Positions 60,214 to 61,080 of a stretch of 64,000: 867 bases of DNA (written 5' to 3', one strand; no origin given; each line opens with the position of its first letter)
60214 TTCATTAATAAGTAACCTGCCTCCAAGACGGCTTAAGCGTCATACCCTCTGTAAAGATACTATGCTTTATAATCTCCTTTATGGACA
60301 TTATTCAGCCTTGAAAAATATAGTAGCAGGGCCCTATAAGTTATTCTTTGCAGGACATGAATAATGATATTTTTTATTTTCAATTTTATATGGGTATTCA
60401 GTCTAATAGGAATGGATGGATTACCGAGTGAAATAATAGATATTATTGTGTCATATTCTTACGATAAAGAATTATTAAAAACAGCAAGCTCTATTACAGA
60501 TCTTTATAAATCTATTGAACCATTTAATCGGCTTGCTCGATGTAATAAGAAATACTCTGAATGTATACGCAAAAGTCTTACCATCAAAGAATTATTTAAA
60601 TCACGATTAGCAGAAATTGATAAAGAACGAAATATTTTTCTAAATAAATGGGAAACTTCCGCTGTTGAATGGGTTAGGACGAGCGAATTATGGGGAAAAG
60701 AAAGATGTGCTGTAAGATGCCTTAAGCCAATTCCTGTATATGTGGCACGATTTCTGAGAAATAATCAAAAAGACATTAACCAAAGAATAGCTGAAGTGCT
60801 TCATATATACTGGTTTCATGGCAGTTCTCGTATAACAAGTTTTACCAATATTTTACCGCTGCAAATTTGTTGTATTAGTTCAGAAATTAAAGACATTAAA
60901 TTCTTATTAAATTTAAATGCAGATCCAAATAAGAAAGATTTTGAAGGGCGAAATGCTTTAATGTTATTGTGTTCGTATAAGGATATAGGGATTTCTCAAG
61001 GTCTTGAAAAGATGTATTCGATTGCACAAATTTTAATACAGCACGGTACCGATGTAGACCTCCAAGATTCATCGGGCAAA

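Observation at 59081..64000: Array of at least four F-box-like + ankyrin-repeat proteins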

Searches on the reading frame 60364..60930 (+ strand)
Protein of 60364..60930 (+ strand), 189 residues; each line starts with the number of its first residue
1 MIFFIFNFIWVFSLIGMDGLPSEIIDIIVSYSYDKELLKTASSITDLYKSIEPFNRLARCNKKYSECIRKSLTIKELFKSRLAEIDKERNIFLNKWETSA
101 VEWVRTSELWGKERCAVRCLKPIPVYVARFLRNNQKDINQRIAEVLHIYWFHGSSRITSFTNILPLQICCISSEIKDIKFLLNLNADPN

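Call 11: find_homologous_proteins(query=window:60364-60930:+, max_evalue=10)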
Query seq(189 aa): 55 candidates shared short words with the query, none scored E <= 10.

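Call 19: search_solved_structures(query=A2, max_evalue=10, show_alignments=3)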
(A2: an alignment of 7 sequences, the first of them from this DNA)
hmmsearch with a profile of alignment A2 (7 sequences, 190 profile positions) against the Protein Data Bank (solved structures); distinct sequences matched with E-value up to 10: 1.
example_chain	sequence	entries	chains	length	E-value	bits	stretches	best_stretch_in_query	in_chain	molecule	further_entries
8xpi_A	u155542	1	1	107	0.49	13.7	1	96-157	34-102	ORF1ab polyprotein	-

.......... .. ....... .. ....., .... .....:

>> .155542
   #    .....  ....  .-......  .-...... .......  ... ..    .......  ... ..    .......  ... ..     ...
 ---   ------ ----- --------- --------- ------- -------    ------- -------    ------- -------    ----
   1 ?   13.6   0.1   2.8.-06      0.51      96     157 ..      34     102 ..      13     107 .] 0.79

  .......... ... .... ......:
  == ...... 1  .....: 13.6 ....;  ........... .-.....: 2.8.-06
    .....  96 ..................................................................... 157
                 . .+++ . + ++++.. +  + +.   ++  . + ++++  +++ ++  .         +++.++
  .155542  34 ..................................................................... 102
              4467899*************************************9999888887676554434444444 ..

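Call 45: search_protein_representatives(alignment_id=A5)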
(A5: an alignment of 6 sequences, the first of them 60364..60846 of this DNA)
Query: 6 sequences, 173 profile positions. Proteins with E-value up to 0.001 (for the whole library): 7; up to 1e-10: 4; up to 1e-30: 4. The best 7 are listed.
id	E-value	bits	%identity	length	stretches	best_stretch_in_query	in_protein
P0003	4.1e-63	228.7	-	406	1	1-173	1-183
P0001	7.5e-59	214.8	-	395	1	4-173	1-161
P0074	5.1e-53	195.8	-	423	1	1-173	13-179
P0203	1.4e-47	178.1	-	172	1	1-143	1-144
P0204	1.7e-08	50.9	-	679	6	44-77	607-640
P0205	1.3e-04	38.3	-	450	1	18-74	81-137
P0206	4.9e-04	36.3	-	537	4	71-116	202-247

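Call 49: search_protein_families(library=pfam, proteins=[P0205, P0204, P0206], max_evalue=10)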
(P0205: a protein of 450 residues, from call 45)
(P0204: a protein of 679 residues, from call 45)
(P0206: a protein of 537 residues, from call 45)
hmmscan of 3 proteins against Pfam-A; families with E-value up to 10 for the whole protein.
P0205 (450 aa): 5 families
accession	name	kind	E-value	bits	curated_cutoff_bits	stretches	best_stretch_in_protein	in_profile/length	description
PF00023.36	Ank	-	1.7e-18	66.1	21.1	5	372-404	2-32/33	Ankyrin repeat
PF13637.12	Ank_4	-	2.1e-18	66.4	22.7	3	299-329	10-40/50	Ankyrin repeats (many copies)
PF12796.13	Ank_2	-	9.2e-18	65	27.3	3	352-404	42-90/90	Ankyrin repeats (3 copies)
PF13857.12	Ank_5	-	9.6e-13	48.6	27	3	305-328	1-25/56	Ankyrin repeats (many copies)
PF13606.12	Ank_3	-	1.4e-09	37.7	22.3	2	233-262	2-30/30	Ankyrin repeat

P0204 (679 aa): 20 families
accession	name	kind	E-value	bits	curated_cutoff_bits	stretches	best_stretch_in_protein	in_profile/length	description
PF07404.17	TEBP_beta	-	1.6e-11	44.5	26.6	1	588-617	106-134/140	Telomere-binding protein beta subunit (TEBP beta)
PF18588.6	WcbI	-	2.7e-10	40.7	29.2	3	125-195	135-204/205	Polysaccharide biosynthesis enzyme WcbI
PF01767.21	Birna_VP3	-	2.2e-08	35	22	0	303-341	29-67/227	Birnavirus VP3 protein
PF01152.27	Bac_globin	-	1e-07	32.6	21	0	130-157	10-37/121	Bacterial-like globin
PF09003.16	Arm-DNA-bind_1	-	1.2e-07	32.1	22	0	136-154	35-53/74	Bacteriophage lambda integrase, Arm DNA-binding domain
PF21351.2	TetR_C_41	-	1.9e-05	25.3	27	1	27-71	9-53/108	Tetracyclin repressor-like, C-terminal domain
PF12999.12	PRKCSH-like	-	4.1e-05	23.9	34.9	0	524-542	106-124/176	Glucosidase II beta subunit-like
PF17601.7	DUF5497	-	0.00016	22.4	27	0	29-54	47-72/89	Family of unknown function (DUF5497)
PF01992.21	vATP-synt_AC39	-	0.00042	20.2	29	1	17-58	76-117/339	ATP synthase (C/AC39) subunit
PF08220.18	HTH_DeoR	-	0.0011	19.1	21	0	565-597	17-43/57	DeoR-like helix-turn-helix domain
PF04821.19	TIMELESS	-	0.0019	18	25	0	386-433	148-195/271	Timeless protein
PF10523.15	BEN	-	0.0025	18.4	23.2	1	557-635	3-70/76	BEN domain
PF23554.2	TPR_DOCK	-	0.0026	17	27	0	213-262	175-224/524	Dedicator of cytokinesis (DOCK) TPR region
PF08812.16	YtxC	-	0.014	15.4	33.1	0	496-537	3-43/218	YtxC-like family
PF06069.16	PerC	-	0.016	15.9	22.6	0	300-340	41-81/90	PerC transcriptional activator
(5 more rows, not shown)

P0206 (537 aa): 10 families
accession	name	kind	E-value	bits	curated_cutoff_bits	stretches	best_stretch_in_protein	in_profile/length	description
PF20080.4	ALTTAQ_rpt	-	1e-17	63.9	26.4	5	122-152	7-37/38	ALTTAQ repeat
PF14261.11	DUF4351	-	1.4e-07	31.9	25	3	341-373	26-57/59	Domain of unknown function (DUF4351)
PF25042.1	DUF7787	-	3.4e-05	24.2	25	0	467-483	14-30/58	Domain of unknown function (DUF7787)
PF15335.11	CAAP1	-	4.7e-05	24.2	25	1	110-135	37-62/63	Caspase activity and apoptosis inhibitor 1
PF13338.12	AbiEi_4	-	0.00065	20.2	25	1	235-253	5-23/49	Transcriptional regulator, AbiEi antitoxin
PF03377.19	TAL_effector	-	0.12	13.2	28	0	342-351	23-32/34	TAL effector repeat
PF18227.6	LepB_GAP_C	-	0.14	13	25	0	482-517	3-38/80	LepB GAP domain C-terminal subdomain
PF17953.6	Csm4_C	-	0.15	12.5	25.9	0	216-246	8-39/91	CRISPR Csm4 C-terminal domain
PF21354.3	STAT_linker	-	0.27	12.1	27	0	187-216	24-53/78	Signal transducer and activator of transcription, linker domain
PF22310.2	NMB0315_dom_I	-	0.42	11.4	27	0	320-363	22-65/83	NMB0315-like, domain I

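Call 51: find_related_loci(query=A7, collection=metagenome_contigs, flank=6000)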
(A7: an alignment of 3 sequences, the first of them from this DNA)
Query A7 (182 aa) in metagenome_contigs; peptide patterns used: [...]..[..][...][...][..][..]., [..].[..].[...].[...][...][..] (x = any residue, [..] = any of these).
96 stretches matched a pattern, but none encodes a relative of the query by tblastn (E <= 1e-3).

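Call 73: find_encoding_contigs(protein=P0205, flank=10000)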
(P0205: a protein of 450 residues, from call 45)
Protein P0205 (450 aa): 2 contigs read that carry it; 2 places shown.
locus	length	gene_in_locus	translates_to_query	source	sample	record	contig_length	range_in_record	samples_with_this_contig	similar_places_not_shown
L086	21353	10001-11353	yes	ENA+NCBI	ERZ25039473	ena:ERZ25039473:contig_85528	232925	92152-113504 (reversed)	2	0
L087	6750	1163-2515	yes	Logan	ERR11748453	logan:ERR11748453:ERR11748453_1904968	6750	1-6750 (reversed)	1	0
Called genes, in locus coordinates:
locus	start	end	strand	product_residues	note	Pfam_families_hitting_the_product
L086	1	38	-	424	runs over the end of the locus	PF24796:WDR55, PF24807:WD40_CDC20-Fz, PF24814:WD40_Prp19, PF25168:Beta-prop_WDR36-Utp21_2nd, PF25173:Beta-prop_WDR3_1st, PF25175:Beta-prop_WDR5, PF23381:Beta-prop_IFT122_1st, PF25174:Beta-prop_THOC3, +13 more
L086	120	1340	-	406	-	PF24807:WD40_CDC20-Fz, PF24814:WD40_Prp19, PF25175:Beta-prop_WDR5, PF25173:Beta-prop_WDR3_1st, PF23381:Beta-prop_IFT122_1st, PF25047:Beta-prop_TEP1_2nd (weak), PF25174:Beta-prop_THOC3, PF00400:WD40 (weak), +6 more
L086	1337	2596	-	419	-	PF25168:Beta-prop_WDR36-Utp21_2nd, PF24807:WD40_CDC20-Fz, PF25173:Beta-prop_WDR3_1st, PF23381:Beta-prop_IFT122_1st, PF25174:Beta-prop_THOC3, PF25175:Beta-prop_WDR5, PF00400:WD40 (weak), PF24817:WD40_WDHD1_1st (weak), +7 more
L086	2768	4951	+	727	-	-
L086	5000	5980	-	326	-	PF00561:Abhydrolase_1 (faint)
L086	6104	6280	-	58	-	-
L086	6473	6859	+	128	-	-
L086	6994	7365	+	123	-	-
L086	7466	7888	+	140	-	-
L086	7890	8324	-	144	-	PF12643:MazG-like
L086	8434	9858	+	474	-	PF00587:tRNA-synt_2b, PF03129:HGTP_anticodon, PF09180:ProRS-C_1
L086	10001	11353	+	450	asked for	PF13637:Ank_4 (faint), PF13857:Ank_5 (faint), PF00023:Ank (faint), PF13606:Ank_3 (faint), PF12796:Ank_2 (weak)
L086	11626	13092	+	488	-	PF00805:Pentapeptide, PF13599:Pentapeptide_4 (faint), PF00805:Pentapeptide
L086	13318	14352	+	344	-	-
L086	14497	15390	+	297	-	PF02899:Phage_int_SAM_1, PF13495:Phage_int_SAM_4, PF00589:Phage_integrase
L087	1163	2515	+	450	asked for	PF13637:Ank_4 (faint), PF13857:Ank_5 (faint), PF00023:Ank (faint), PF13606:Ank_3 (faint), PF12796:Ank_2 (weak)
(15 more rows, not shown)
